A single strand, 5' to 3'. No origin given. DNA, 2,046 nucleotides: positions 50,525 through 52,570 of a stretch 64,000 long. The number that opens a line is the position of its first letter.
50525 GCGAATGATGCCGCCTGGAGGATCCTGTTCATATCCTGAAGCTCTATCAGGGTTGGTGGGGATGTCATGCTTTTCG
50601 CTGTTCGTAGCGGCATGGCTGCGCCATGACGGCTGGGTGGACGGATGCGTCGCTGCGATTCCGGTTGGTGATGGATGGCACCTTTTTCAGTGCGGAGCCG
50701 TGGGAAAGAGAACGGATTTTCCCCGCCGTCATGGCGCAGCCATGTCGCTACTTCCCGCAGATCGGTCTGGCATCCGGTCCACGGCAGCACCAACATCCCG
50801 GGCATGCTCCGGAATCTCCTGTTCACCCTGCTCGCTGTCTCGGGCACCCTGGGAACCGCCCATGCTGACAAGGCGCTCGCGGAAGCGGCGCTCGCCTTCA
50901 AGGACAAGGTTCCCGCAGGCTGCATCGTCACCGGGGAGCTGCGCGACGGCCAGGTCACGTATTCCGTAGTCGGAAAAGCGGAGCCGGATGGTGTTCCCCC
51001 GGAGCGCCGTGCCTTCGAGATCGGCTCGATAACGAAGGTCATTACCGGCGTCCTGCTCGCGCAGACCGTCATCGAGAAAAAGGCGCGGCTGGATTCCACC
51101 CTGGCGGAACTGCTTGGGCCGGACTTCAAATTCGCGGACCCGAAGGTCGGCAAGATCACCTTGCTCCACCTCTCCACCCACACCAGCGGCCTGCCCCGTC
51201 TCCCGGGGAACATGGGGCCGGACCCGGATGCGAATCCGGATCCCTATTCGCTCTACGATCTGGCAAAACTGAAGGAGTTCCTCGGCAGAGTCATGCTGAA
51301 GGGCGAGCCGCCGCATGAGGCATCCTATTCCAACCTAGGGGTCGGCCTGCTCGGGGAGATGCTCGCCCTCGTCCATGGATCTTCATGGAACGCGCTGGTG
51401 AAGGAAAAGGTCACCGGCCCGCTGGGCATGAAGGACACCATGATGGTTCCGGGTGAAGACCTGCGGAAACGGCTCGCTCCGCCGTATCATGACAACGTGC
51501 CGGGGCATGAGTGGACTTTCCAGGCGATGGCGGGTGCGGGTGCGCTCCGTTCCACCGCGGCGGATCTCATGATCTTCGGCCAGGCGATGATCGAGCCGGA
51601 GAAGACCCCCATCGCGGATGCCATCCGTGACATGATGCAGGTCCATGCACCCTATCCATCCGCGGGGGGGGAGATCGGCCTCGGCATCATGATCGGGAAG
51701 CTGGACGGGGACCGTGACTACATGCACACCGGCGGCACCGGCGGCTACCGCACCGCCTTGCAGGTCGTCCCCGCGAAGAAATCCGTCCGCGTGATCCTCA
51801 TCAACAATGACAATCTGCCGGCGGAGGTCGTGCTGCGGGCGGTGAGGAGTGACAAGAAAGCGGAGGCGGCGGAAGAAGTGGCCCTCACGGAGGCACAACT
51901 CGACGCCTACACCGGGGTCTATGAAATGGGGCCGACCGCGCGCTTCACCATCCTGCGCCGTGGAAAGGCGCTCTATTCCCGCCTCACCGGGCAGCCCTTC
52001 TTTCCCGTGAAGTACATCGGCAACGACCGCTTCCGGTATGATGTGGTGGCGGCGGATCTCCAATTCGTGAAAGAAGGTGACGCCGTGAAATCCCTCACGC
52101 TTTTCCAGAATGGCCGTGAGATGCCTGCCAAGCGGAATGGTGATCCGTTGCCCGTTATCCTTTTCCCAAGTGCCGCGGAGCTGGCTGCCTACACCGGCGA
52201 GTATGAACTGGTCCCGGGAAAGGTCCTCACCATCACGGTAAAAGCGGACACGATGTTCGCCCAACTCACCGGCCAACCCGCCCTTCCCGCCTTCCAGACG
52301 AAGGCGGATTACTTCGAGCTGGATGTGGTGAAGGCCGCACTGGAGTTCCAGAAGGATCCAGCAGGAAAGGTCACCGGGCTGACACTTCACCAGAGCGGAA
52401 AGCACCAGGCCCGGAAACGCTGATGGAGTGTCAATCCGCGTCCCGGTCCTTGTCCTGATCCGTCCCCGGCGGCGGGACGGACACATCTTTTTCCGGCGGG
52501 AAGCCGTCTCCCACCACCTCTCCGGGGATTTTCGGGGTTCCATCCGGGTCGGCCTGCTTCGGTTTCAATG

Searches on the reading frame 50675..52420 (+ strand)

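Call 57: search_protein_families(library=pfam, proteins=[window:50675-52420:+], max_evalue=0.00001)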
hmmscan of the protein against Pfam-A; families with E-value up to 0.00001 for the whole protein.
window:50675-52420:+ (582 aa): 2 families
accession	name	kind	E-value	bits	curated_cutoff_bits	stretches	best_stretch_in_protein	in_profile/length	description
PF00144.29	Beta-lactamase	-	6.4e-45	154.2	27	1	90-386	23-318/329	Beta-lactamase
PF11954.13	DUF3471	-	6.9e-18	65.4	29.3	1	499-572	8-89/103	Domain of unknown function (DUF3471)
